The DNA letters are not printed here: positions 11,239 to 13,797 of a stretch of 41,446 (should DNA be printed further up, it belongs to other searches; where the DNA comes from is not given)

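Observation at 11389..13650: Secreted fusion of a five-bladed beta-propeller to an LCAT/PDAT-type lipase-acyltransferase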

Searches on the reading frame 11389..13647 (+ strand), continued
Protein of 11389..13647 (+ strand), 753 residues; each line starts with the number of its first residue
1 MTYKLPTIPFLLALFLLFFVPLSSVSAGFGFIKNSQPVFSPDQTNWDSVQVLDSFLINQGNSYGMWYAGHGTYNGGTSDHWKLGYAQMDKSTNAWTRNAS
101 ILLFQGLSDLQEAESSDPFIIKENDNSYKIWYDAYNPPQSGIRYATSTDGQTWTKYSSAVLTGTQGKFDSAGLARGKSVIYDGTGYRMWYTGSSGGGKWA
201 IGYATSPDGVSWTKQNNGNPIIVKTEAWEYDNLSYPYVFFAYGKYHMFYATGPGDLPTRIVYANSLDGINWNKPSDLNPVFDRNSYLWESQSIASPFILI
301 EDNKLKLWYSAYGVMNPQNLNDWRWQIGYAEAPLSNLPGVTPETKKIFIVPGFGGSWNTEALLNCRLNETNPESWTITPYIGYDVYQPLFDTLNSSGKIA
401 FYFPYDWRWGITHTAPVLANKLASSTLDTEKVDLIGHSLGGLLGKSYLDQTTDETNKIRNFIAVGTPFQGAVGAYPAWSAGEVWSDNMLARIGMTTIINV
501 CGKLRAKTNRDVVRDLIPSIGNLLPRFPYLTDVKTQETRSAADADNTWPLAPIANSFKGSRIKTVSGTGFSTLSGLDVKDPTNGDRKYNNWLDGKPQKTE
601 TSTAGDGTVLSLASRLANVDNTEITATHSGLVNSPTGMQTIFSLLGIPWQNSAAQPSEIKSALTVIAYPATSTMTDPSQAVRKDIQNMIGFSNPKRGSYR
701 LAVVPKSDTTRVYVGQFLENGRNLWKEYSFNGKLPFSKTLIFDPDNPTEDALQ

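Call 6: find_homologous_proteins(query=window:11389-13647:+, max_evalue=0.001)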
Query window:11389-13647:+ (753 aa): 1183 proteins with E <= 0.001 among 8000 candidates; the best 120 are listed.
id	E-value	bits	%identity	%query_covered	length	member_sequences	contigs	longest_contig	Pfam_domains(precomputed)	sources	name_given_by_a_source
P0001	6.5e-216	737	48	100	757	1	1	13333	PF02089.22,PF05057.21,PF02450.22,PF00561.27,PF07819.20,PF24096.3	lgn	-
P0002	1.6e-193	663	42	100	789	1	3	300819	PF22847.3,PF02450.22,PF04041.20,PF07819.20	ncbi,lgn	-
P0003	5.7e-175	602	41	98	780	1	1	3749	PF02089.22,PF02450.22,PF04041.20,PF00561.27,PF07819.20,PF24096.3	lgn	-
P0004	8.6e-175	601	42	99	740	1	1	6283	PF02089.22,PF05057.21,PF02450.22,PF07819.20,PF24096.3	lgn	-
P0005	1.3e-171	591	41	99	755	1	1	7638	PF02089.22,PF02450.22,PF04041.20,PF07819.20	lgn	-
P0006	5.3e-151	523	37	99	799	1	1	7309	PF02089.22,PF22847.3,PF00251.27,PF02450.22,PF04041.20,PF07819.20,PF24096.3,PF04616.21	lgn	-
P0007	6.0e-151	523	38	99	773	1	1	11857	PF02089.22,PF22847.3,PF02450.22,PF04041.20,PF00561.27,PF07819.20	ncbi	-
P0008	3.0e-147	510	37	99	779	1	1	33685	PF02089.22,PF02450.22,PF04041.20,PF07819.20,PF24096.3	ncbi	-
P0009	4.8e-143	496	37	97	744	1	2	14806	PF02089.22,PF22847.3,PF00251.27,PF12697.14,PF02450.22,PF04041.20,PF00561.27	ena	-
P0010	6.8e-143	496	38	99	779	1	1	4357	PF02089.22,PF02450.22,PF04041.20,PF00561.27,PF07819.20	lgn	-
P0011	4.4e-141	490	37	98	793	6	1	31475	PF02089.22,PF22847.3,PF02450.22,PF04041.20,PF00561.27,PF07819.20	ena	-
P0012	2.4e-137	478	37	99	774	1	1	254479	PF02089.22,PF06028.18,PF02450.22,PF07819.20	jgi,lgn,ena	-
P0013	9.8e-133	462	37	100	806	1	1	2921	PF02089.22,PF06028.18,PF02450.22,PF00561.27,PF07819.20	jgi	jgi:pimeloyl-ACP methyl ester carboxylesterase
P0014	1.1e-128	449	36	90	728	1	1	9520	PF02089.22,PF02450.22,PF00561.27,PF07819.20,PF24096.3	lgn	-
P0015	4.1e-128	447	36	94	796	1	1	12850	PF02089.22,PF02450.22,PF04041.20,PF07819.20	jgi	jgi:pimeloyl-ACP methyl ester carboxylesterase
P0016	9.6e-127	443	36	92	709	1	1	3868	PF02089.22,PF02450.22,PF07819.20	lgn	-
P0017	4.6e-126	440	36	97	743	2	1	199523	PF02089.22,PF02450.22,PF04041.20,PF07819.20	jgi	-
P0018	2.3e-123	431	37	92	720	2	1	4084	PF02089.22,PF05057.21,PF02450.22,PF07819.20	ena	-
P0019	3.3e-123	431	36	99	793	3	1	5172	PF02089.22,PF22847.3,PF02450.22,PF04041.20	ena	-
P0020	6.2e-123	430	36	95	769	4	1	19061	PF02089.22,PF22847.3,PF12697.14,PF02450.22,PF04041.20,PF00561.27,PF07819.20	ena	-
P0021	9.0e-123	429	34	98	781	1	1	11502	PF02089.22,PF02450.22,PF04041.20,PF07819.20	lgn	-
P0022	7.3e-122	426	35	99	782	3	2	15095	PF02089.22,PF22847.3,PF02450.22,PF04041.20,PF07819.20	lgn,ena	-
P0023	6.8e-121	423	33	98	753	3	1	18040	PF02089.22,PF05057.21,PF02450.22,PF04041.20,PF07819.20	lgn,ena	-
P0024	3.3e-119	418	34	98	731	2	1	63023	PF02089.22,PF02450.22,PF04041.20,PF00561.27,PF07819.20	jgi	-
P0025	3.5e-119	418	33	100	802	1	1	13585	PF02089.22,PF02450.22,PF04041.20,PF00561.27,PF07819.20,PF24096.3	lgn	-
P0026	1.2e-117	412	35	90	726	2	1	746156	PF02089.22,PF02450.22,PF04041.20,PF07819.20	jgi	-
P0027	1.0e-116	409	34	95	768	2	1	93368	PF02089.22,PF00251.27,PF02450.22,PF04041.20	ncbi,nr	ncbi:hypothetical protein HY409_03505 [Candidatus Gottesmanbacteria bacterium]|nr:hypothetical prote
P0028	6.3e-116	407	34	89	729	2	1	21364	PF02089.22,PF01674.25,PF02450.22,PF04041.20,PF00561.27,PF07819.20,PF24096.3,PF12146.16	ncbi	-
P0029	6.7e-115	403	34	99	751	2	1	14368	PF02089.22,PF02450.22,PF04041.20,PF07819.20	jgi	-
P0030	4.7e-111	391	35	92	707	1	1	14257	PF02089.22,PF02450.22,PF04041.20,PF00561.27,PF07819.20,PF24096.3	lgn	-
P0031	5.7e-107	377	33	96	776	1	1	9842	PF02089.22,PF22847.3,PF12697.14,PF02450.22,PF04041.20,PF00561.27,PF07819.20,PF24096.3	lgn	-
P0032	4.8e-105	371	35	92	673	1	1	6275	PF02089.22,PF22847.3,PF02450.22,PF04041.20,PF00561.27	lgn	-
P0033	1.2e-104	369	34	95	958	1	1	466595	PF01764.32,PF02089.22,PF05057.21,PF02450.22,PF04041.20,PF00561.27,PF07819.20,PF12146.16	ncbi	ncbi:MAG: alpha/beta fold hydrolase [Microgenomates group bacterium]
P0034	2.0e-103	365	33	99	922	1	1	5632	PF02089.22,PF02450.22,PF00561.27,PF07819.20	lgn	-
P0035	1.9e-100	356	33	99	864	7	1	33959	PF02089.22,PF02450.22,PF04041.20,PF07819.20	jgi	-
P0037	1.5e-98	349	30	100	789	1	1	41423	PF02089.22,PF22847.3,PF05057.21,PF04041.20,PF07819.20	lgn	-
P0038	7.2e-98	347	32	97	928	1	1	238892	PF02089.22,PF02450.22,PF04041.20,PF07819.20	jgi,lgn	jgi:predicted GH43/DUF377 family glycosyl hydrolase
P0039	6.2e-97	344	32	99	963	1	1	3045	PF02089.22,PF02450.22,PF04041.20,PF07819.20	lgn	-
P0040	6.6e-96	341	34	92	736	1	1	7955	PF02450.22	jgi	jgi:pimeloyl-ACP methyl ester carboxylesterase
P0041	9.3e-95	337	33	94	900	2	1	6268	PF02089.22,PF05057.21,PF02450.22,PF04041.20,PF00561.27,PF07819.20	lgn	-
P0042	5.9e-93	331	33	92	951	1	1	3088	PF02089.22,PF02450.22,PF04041.20,PF07819.20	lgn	-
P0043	1.5e-91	326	32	96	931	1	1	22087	PF02089.22,PF05057.21,PF02450.22,PF00561.27,PF07819.20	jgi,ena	-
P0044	4.5e-91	325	34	88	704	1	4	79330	PF02089.22,PF02450.22,PF04041.20,PF07819.20,PF24096.3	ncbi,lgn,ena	-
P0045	5.1e-91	324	32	96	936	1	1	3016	PF02089.22,PF02450.22,PF04041.20,PF00561.27,PF07819.20,PF12146.16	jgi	-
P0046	1.6e-90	323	33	95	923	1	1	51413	PF02089.22,PF00251.27,PF12697.14,PF02450.22,PF04041.20,PF00561.27,PF07819.20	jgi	-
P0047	1.0e-88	317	31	39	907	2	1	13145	PF22847.3,PF00251.27,PF04041.20,PF04616.21,PF13088.13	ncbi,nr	ncbi:MAG TPA: hypothetical protein ENJ37_10190 [Deltaproteobacteria bacterium]|nr:hypothetical prote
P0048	3.0e-88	315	34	38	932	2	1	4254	PF22847.3,PF00251.27,PF04041.20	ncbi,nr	ncbi:MAG: hypothetical protein HY097_05470 [Nitrospinae bacterium]|nr:hypothetical protein [Nitrospi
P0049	9.2e-88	314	34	83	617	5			PF02089.22,PF22847.3,PF05057.21,PF02450.22,PF04041.20,PF00561.27,PF07819.20,PF24096.3,PF12146.16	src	-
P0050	2.3e-87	312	31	99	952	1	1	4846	PF01764.32,PF02089.22,PF02450.22,PF04041.20,PF00561.27,PF07819.20,PF12146.16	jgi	-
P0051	6.9e-87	311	37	62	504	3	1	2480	PF02089.22,PF22847.3,PF12697.14,PF02450.22,PF04041.20,PF00561.27,PF07819.20,PF24096.3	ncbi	ncbi:MAG: laminin G, partial [uncultured bacterium]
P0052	1.4e-86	310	31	97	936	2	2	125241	PF02089.22,PF05057.21,PF02450.22,PF04041.20,PF00561.27,PF07819.20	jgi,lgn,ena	-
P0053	3.2e-86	309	31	99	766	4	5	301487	PF02089.22,PF22847.3,PF05057.21,PF02450.22,PF04041.20,PF00561.27,PF07819.20,PF24096.3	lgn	-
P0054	4.0e-86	308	33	36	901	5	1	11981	PF22847.3,PF04041.20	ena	-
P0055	7.6e-85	304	31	98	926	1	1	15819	PF02089.22,PF02450.22,PF07819.20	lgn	-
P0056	2.6e-84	302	35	38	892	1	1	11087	PF22847.3,PF00251.27,PF04041.20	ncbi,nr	ncbi:MAG: hypothetical protein HY878_06050 [Deltaproteobacteria bacterium]|nr:hypothetical protein [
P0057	3.1e-84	302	35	66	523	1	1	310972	PF02089.22,PF06028.18,PF12697.14,PF02450.22,PF00561.27,PF07819.20,PF24096.3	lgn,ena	-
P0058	1.6e-83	300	31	98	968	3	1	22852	PF02089.22,PF02450.22,PF04041.20,PF00561.27,PF07819.20,PF12146.16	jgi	-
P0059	5.7e-83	298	31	38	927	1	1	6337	PF19938.5,PF22847.3,PF00251.27,PF04041.20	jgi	-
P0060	6.4e-83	298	31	99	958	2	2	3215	PF02089.22,PF02450.22,PF04041.20,PF07819.20,PF12146.16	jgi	-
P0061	1.3e-82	297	31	98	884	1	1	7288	PF02089.22,PF04041.20,PF00561.27,PF07819.20,PF12146.16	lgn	-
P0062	2.3e-82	296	32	92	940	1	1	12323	PF02089.22,PF05057.21,PF02450.22,PF00561.27,PF07819.20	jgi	-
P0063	9.7e-82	294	31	94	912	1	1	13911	PF02089.22,PF02450.22,PF04041.20,PF00561.27,PF07819.20,PF12146.16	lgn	-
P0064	1.8e-81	293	31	99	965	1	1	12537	PF02089.22,PF22847.3,PF00251.27,PF02450.22,PF04041.20,PF00561.27,PF07819.20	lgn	-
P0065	3.4e-81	292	38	54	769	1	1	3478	PF07646.22,PF24681.2,PF13415.13,PF24981.2,PF01344.32,PF25210.2,PF02089.22,PF24996.1,PF13964.13,PF02450.22,PF25852.1,PF07819.20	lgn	-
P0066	8.4e-81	291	30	95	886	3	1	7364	PF02089.22,PF22847.3,PF02450.22,PF04041.20,PF00561.27,PF07819.20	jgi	-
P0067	1.2e-80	290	30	98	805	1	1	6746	PF02089.22,PF22847.3,PF02450.22,PF04041.20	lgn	-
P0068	1.6e-80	290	31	96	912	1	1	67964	PF02089.22,PF22847.3,PF00251.27,PF02450.22,PF04041.20,PF00561.27,PF07819.20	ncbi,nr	ncbi:hypothetical protein HY948_04170 [Candidatus Gottesmanbacteria bacterium]|nr:hypothetical prote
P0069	1.7e-80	290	32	85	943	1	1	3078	PF02089.22,PF02450.22,PF04041.20,PF00561.27,PF07819.20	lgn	-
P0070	4.4e-80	288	30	99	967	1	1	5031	PF02089.22,PF02450.22,PF04041.20,PF00561.27,PF07819.20,PF12146.16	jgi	jgi:pimeloyl-ACP methyl ester carboxylesterase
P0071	8.4e-80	287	31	99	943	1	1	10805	PF02089.22,PF02450.22,PF04041.20,PF00561.27,PF07819.20,PF12146.16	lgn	-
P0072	1.1e-79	287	29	96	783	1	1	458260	PF02089.22,PF02450.22,PF04041.20,PF07819.20,PF24096.3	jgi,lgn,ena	-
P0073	4.7e-79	285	28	96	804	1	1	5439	PF02089.22,PF02450.22,PF04041.20,PF07819.20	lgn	-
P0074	1.4e-78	283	33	39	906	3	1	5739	PF22847.3,PF00251.27,PF04041.20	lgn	-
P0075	2.9e-78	282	34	44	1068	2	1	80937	PF22847.3,PF04041.20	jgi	-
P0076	4.4e-78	282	32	36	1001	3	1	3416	PF22847.3,PF04041.20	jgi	jgi:predicted GH43/DUF377 family glycosyl hydrolase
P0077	5.2e-78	281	32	89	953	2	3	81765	PF02089.22,PF02450.22,PF04041.20,PF00561.27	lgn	-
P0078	7.1e-78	281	32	94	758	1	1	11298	PF02089.22,PF22847.3,PF00251.27,PF02450.22,PF04041.20,PF07819.20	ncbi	-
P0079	7.2e-78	281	30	95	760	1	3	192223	PF02089.22,PF22847.3,PF00251.27,PF02450.22,PF04041.20,PF00561.27,PF07819.20,PF24096.3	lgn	-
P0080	7.8e-78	281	33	54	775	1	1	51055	PF02089.22,PF22847.3,PF00251.27,PF02450.22,PF04041.20,PF00561.27,PF07819.20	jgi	-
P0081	2.2e-76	276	29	95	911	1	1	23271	PF01764.32,PF02089.22,PF02450.22,PF04041.20,PF00561.27,PF07819.20,PF12146.16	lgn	-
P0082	2.5e-76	276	37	62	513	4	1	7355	PF02089.22,PF02450.22,PF04041.20,PF00561.27,PF07819.20,PF12146.16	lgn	-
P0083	4.6e-76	275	28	96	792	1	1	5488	PF02089.22,PF22847.3,PF02450.22,PF04041.20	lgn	-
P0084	1.7e-75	273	29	46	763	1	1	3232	PF01764.32,PF02089.22,PF22847.3,PF05057.21,PF02450.22,PF04041.20,PF00561.27,PF07819.20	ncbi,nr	ncbi:alpha/beta fold hydrolase, partial [Candidatus Gottesmanbacteria bacterium]|nr:alpha/beta fold 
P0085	8.8e-75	271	31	94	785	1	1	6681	PF02089.22,PF22847.3,PF00251.27,PF02450.22,PF04041.20,PF00561.27,PF07819.20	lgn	-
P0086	9.6e-75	271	30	89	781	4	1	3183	PF02089.22,PF22847.3,PF02450.22,PF04041.20,PF07819.20,PF04616.21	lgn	-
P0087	2.2e-74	269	30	95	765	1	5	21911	PF02089.22,PF22847.3,PF12697.14,PF02450.22,PF04041.20,PF00561.27,PF07819.20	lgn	-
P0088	2.9e-74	269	33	35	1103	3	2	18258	PF22847.3,PF00963.25,PF13385.14,PF04041.20,PF13860.13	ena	-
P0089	5.7e-74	268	28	98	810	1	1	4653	PF02089.22,PF22847.3,PF02450.22,PF04041.20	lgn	-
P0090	6.6e-74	268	31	42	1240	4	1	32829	PF22847.3,PF00251.27,PF04041.20,PF04616.21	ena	-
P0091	2.2e-73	266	39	53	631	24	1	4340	PF02089.22,PF02450.22,PF07819.20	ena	-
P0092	3.8e-73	265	39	53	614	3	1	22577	PF02089.22,PF02450.22,PF07819.20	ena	-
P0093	5.4e-71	258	29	93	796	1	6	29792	PF02089.22,PF22847.3,PF02450.22,PF04041.20,PF07819.20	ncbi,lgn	-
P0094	1.9e-70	256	38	59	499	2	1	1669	PF02089.22,PF02450.22,PF04041.20,PF00561.27,PF07819.20,PF12146.16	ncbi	-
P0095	2.1e-70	256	30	96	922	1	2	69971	PF02089.22,PF05057.21,PF02450.22,PF04041.20,PF00561.27,PF07819.20,PF12146.16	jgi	jgi:predicted GH43/DUF377 family glycosyl hydrolase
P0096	1.6e-69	253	29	98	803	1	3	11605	PF02089.22,PF05057.21,PF02450.22,PF04041.20,PF07819.20,PF24096.3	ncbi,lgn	-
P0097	9.0e-69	251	31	94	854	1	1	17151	PF02089.22,PF02450.22,PF04041.20,PF00561.27,PF07819.20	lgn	-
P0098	1.4e-68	250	31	42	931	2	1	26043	PF22847.3,PF04041.20,PF13860.13,PF00791.27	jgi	jgi:predicted GH43/DUF377 family glycosyl hydrolase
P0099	2.4e-68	249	30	49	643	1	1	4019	PF22847.3,PF04041.20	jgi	jgi:predicted GH43/DUF377 family glycosyl hydrolase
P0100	4.4e-68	249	30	95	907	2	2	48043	PF02089.22,PF06028.18,PF02450.22,PF04041.20,PF00561.27,PF07819.20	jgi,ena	-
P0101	4.7e-68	248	32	82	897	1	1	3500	PF01764.32,PF02089.22,PF22847.3,PF05057.21,PF00251.27,PF02450.22,PF04041.20,PF00561.27,PF07819.20,PF24096.3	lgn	-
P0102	5.0e-68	248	33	48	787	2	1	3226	PF02089.22,PF22847.3,PF02450.22,PF04041.20,PF00561.27,PF07819.20,PF24096.3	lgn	-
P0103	6.0e-68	248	32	42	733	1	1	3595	PF22847.3,PF18962.8,PF04041.20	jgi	-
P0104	1.4e-67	247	30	91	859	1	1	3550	PF02089.22,PF22847.3,PF00251.27,PF02450.22,PF04041.20,PF00561.27,PF07819.20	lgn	-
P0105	1.5e-67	247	28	95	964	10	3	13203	PF02089.22,PF22847.3,PF05057.21,PF02450.22,PF04041.20,PF00561.27,PF07819.20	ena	-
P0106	6.9e-67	245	33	33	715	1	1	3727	PF22847.3,PF04041.20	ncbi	ncbi:MAG: hypothetical protein AAB296_02190, partial [Candidatus Desantisbacteria bacterium]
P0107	9.2e-67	244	28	98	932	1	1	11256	PF02089.22,PF04041.20,PF07819.20,PF04616.21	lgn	-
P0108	1.6e-66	243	28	95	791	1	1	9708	PF02089.22,PF22847.3,PF00251.27,PF02450.22,PF04041.20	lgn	-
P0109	2.6e-66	243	28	94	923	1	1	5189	PF02089.22,PF22847.3,PF06028.18,PF00251.27,PF02450.22,PF04041.20,PF00561.27,PF07819.20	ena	-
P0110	4.9e-66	242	34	53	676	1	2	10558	PF02089.22,PF02450.22,PF07819.20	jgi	jgi:pimeloyl-ACP methyl ester carboxylesterase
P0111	1.5e-65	240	32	90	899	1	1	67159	PF02089.22,PF02450.22,PF04041.20,PF00561.27,PF07819.20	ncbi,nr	ncbi:hypothetical protein HYT02_01630 [Candidatus Gottesmanbacteria bacterium]|nr:hypothetical prote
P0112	3.6e-65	239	29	95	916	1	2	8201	PF02089.22,PF22847.3,PF06028.18,PF02450.22,PF04041.20,PF00561.27,PF00975.27,PF07819.20,PF12146.16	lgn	-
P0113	9.6e-65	238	28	98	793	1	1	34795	PF02089.22,PF22847.3,PF02450.22,PF04041.20,PF07819.20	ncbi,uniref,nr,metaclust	ncbi:hypothetical protein A2W14_00155 [Candidatus Gottesmanbacteria bacterium RBG_16_37_8]|uniref:DU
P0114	2.8e-64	236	28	95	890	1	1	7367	PF02089.22,PF02450.22,PF04041.20,PF00561.27,PF07819.20,PF12146.16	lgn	-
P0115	2.8e-64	236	29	87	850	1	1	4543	PF02089.22,PF00251.27,PF12697.14,PF02450.22,PF04041.20,PF00561.27,PF07819.20,PF12146.16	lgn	-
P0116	7.3e-64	235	28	91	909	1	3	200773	PF02089.22,PF22847.3,PF02450.22,PF04041.20,PF00561.27,PF07819.20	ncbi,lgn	-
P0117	1.4e-63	234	30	93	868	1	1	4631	PF02089.22,PF22847.3,PF02450.22,PF04041.20,PF00561.27,PF07819.20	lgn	-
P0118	2.8e-63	233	36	39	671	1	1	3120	PF22847.3,PF00251.27,PF04041.20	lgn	-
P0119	5.6e-63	232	27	93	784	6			PF02089.22,PF22847.3,PF04041.20,PF07819.20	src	-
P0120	8.6e-63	231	30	82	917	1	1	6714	PF02089.22,PF22847.3,PF06028.18,PF00251.27,PF02450.22,PF04041.20,PF00561.27,PF07819.20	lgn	-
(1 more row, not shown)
